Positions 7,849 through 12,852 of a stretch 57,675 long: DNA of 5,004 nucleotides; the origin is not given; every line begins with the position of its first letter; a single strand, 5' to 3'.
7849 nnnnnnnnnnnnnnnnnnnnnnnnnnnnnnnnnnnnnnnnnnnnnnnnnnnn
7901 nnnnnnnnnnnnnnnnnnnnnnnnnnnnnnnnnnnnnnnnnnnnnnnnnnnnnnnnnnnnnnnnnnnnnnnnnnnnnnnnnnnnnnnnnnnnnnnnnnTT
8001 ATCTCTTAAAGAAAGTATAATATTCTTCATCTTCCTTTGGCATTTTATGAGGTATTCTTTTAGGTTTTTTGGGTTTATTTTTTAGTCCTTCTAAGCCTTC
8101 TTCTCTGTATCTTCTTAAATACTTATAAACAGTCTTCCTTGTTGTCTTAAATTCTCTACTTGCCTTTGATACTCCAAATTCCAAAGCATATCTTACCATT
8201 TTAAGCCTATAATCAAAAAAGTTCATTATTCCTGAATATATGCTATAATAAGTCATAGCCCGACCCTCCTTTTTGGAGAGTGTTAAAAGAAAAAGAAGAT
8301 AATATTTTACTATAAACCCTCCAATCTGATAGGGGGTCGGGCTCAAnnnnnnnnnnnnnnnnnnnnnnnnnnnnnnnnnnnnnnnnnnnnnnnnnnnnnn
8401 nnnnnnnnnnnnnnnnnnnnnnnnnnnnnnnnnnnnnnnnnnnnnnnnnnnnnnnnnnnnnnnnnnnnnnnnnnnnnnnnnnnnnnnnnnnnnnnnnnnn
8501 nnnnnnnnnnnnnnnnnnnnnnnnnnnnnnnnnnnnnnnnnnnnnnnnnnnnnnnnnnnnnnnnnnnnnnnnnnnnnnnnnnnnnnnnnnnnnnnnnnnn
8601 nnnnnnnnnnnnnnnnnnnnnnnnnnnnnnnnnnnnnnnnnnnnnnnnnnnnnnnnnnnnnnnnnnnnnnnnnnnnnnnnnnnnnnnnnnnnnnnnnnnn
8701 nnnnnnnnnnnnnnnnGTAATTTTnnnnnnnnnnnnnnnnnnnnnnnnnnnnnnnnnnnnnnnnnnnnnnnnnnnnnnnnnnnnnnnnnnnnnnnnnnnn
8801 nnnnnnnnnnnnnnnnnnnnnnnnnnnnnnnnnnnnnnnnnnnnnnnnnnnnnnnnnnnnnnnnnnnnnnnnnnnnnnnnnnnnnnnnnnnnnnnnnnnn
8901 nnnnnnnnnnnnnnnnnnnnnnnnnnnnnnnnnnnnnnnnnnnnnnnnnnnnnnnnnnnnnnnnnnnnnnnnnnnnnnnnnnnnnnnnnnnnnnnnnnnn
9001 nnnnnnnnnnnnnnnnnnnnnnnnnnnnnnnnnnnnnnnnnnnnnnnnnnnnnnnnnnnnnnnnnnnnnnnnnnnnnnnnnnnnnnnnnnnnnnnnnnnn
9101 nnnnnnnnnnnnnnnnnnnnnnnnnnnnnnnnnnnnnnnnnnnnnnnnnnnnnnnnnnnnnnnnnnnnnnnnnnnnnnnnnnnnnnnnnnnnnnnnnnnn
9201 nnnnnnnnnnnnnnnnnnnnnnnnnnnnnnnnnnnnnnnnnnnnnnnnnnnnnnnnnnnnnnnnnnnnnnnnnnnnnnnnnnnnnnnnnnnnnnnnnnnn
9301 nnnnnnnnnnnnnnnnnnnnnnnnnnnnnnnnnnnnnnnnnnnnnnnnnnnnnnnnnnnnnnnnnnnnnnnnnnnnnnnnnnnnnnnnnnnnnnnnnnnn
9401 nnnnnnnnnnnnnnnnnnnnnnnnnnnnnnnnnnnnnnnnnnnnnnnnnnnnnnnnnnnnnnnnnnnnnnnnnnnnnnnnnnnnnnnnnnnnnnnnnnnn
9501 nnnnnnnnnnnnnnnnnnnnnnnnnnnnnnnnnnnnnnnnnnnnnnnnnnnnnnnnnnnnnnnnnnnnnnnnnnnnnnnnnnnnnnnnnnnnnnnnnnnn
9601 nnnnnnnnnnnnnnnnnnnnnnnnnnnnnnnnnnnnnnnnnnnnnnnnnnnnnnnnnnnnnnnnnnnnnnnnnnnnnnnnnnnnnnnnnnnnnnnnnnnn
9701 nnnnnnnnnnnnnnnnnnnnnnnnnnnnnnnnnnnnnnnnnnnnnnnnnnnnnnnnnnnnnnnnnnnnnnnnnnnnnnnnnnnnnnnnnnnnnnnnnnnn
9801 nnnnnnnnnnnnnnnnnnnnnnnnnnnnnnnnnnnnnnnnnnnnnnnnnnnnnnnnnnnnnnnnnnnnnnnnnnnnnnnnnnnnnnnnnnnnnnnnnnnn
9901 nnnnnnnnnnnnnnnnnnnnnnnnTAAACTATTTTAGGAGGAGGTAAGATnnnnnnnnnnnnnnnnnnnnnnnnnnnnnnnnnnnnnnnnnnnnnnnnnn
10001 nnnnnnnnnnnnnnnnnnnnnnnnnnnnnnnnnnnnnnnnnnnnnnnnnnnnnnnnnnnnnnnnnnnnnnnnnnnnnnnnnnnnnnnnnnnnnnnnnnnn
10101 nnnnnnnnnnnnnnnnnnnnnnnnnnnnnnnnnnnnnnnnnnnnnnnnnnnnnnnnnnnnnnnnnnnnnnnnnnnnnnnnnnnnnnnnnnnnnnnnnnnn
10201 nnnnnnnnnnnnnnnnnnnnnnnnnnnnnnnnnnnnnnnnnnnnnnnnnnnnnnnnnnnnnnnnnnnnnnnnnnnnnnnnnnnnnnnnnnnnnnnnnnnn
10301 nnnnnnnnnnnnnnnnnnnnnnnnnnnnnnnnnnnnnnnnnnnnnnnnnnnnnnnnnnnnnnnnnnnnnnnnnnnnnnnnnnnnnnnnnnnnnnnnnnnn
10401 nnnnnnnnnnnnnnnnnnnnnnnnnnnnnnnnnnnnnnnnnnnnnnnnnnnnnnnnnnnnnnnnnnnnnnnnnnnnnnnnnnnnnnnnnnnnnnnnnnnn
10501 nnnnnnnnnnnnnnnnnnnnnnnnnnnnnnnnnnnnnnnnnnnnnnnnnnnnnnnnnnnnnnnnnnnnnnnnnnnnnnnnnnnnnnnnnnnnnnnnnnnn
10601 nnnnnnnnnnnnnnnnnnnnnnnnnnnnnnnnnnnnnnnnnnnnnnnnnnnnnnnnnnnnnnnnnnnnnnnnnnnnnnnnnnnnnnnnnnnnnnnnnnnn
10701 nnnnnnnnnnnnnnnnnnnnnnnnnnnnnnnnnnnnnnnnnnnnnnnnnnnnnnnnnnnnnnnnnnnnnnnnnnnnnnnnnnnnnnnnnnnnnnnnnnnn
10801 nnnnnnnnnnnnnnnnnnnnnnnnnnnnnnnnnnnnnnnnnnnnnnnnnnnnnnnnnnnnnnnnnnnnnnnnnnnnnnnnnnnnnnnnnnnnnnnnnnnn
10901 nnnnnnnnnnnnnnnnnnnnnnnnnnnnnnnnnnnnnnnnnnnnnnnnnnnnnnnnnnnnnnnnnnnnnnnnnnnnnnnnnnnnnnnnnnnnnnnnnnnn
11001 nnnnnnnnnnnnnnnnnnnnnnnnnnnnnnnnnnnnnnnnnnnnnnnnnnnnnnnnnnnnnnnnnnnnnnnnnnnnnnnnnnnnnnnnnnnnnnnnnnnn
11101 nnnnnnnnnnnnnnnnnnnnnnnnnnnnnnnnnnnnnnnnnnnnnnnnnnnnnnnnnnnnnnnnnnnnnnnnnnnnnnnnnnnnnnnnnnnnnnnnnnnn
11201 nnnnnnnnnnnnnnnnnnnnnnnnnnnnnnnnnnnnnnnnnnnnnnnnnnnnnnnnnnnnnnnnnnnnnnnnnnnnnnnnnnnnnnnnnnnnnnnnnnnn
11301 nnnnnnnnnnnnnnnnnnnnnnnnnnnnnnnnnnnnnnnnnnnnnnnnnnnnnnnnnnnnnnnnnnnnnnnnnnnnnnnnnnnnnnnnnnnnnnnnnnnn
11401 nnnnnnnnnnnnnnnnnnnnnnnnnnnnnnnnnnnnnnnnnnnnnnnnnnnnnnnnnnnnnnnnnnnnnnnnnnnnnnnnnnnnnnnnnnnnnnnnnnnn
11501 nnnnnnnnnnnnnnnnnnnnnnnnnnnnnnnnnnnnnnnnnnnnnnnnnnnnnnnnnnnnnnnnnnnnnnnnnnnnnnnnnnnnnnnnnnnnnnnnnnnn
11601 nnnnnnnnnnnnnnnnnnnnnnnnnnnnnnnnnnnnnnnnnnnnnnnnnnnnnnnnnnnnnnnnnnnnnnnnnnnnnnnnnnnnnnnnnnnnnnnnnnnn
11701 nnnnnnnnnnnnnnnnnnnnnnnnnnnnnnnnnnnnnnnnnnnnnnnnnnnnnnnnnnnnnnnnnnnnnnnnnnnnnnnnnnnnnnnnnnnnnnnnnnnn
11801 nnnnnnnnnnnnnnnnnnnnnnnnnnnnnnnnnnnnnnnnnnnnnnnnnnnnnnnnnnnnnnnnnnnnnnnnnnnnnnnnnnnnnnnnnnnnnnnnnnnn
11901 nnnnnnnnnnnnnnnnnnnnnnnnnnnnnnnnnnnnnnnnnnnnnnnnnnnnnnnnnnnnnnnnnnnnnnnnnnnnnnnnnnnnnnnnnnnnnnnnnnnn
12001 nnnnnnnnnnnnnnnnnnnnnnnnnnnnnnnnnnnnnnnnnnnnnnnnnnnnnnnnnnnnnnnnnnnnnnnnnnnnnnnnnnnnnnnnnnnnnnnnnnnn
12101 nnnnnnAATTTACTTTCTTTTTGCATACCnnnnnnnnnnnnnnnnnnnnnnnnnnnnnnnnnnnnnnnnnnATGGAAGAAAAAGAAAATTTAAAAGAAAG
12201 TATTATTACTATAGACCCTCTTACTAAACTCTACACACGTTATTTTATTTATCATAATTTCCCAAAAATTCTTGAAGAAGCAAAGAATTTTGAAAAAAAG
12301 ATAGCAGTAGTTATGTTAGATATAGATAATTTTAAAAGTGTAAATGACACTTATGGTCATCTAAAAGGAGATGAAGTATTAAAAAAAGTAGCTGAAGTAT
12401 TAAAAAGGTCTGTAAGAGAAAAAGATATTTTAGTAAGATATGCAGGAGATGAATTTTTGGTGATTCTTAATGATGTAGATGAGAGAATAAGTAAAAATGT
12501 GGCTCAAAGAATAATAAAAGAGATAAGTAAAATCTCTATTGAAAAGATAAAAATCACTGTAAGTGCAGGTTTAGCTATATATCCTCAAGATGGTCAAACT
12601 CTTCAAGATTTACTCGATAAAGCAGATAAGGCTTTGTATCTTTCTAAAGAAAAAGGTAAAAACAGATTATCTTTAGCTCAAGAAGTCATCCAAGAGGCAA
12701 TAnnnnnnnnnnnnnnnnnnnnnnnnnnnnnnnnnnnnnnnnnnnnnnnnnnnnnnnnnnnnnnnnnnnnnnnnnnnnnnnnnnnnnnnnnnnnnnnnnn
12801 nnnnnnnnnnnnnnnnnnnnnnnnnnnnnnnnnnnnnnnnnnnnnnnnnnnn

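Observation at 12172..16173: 1333-aa GGDEF-STAND ATPase-HEAT protein with an AGDEF active site and an intact I-site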

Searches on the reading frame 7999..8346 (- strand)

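Call 83: search_protein_families(library=pfam, proteins=[window:7999-8346:-], max_evalue=0.001)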
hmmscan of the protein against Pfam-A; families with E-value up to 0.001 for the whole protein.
window:7999-8346:- (115 aa): 6 families
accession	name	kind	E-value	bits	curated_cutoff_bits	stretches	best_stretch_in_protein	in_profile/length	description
PF13518.12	HTH_28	-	3.1e-13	50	25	1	47-96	2-52/52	Helix-turn-helix domain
PF13551.12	HTH_29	-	5.6e-08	33.2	28.1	1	59-107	15-63/64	Winged helix-turn helix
PF13384.12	HTH_23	-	5.9e-08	32.8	24.6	1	47-89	7-50/50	Homeodomain-like domain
PF13565.12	HTH_32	-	4.2e-07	30.8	33.7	1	72-108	1-35/73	Homeodomain-like domain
PF13011.12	LZ_Tnp_IS481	-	1.8e-06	28.6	22.2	1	59-111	28-80/85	leucine-zipper of insertion element IS481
PF01710.22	HTH_Tnp_IS630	-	0.00034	21.1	21.3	1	45-106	6-64/119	Transposase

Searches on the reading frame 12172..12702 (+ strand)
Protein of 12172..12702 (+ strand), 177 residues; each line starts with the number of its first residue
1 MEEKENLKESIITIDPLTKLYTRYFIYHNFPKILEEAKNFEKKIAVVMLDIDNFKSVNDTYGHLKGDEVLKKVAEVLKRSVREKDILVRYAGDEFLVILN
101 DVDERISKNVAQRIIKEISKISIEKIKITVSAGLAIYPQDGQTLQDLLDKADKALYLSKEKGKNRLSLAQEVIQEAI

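Call 55: search_solved_structures(query=window:12172-12702:+, max_evalue=1e-18, show_alignments=2)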
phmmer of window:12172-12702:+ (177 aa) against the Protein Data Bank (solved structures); distinct sequences matched with E-value up to 1e-18: 42.
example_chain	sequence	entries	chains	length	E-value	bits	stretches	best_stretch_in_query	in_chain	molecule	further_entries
6d9m_A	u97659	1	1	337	1.2e-31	113.5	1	14-168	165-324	Fusion protein of Endolysin,Response receiver sensor diguanylate cyclase, GAF domain-conta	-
4urg_A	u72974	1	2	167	3.1e-31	112.1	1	15-168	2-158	DIGUANYLATE CYCLASE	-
4urs_A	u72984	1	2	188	3.2e-31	112.1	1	12-161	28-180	DIGUANYLATE CYCLASE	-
4urq_U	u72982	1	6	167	1.1e-30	110.3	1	14-168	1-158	DIGUANYLATE CYCLASE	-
4zve_A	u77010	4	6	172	1.7e-27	100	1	15-170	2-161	Diguanylate cyclase DosC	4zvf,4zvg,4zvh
3icl_A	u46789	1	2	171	4.1e-27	98.7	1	39-167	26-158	EAL/GGDEF domain protein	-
3ign_A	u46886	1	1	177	5e-27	98.4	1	15-169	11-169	Diguanylate cyclase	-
6et7_A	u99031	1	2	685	2.1e-24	89.9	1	4-166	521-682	Diguanylate cyclase (GGDEF) domain-containing protein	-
6zxm_A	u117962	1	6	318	4.7e-24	88.8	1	6-166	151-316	Putative GGDEF/response regulator receiver domain protein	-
5llw_B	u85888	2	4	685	7.4e-24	88.1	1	4-166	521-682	Diguanylate cyclase (GGDEF) domain-containing protein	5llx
5euh_A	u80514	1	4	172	2.8e-23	86.2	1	34-169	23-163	Putative GGDEF domain membrane protein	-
6hbz_A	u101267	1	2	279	5.9e-23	85.2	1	15-168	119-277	GGDEF domain protein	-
5m3c_A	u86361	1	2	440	7.2e-23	84.9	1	15-167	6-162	Diguanylate cyclase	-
4zmm_A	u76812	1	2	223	2.6e-22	83.1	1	13-166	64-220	diguanylate cyclase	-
6zxb_A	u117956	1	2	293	3.5e-22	82.7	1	6-166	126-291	Putative GGDEF/response regulator receiver domain protein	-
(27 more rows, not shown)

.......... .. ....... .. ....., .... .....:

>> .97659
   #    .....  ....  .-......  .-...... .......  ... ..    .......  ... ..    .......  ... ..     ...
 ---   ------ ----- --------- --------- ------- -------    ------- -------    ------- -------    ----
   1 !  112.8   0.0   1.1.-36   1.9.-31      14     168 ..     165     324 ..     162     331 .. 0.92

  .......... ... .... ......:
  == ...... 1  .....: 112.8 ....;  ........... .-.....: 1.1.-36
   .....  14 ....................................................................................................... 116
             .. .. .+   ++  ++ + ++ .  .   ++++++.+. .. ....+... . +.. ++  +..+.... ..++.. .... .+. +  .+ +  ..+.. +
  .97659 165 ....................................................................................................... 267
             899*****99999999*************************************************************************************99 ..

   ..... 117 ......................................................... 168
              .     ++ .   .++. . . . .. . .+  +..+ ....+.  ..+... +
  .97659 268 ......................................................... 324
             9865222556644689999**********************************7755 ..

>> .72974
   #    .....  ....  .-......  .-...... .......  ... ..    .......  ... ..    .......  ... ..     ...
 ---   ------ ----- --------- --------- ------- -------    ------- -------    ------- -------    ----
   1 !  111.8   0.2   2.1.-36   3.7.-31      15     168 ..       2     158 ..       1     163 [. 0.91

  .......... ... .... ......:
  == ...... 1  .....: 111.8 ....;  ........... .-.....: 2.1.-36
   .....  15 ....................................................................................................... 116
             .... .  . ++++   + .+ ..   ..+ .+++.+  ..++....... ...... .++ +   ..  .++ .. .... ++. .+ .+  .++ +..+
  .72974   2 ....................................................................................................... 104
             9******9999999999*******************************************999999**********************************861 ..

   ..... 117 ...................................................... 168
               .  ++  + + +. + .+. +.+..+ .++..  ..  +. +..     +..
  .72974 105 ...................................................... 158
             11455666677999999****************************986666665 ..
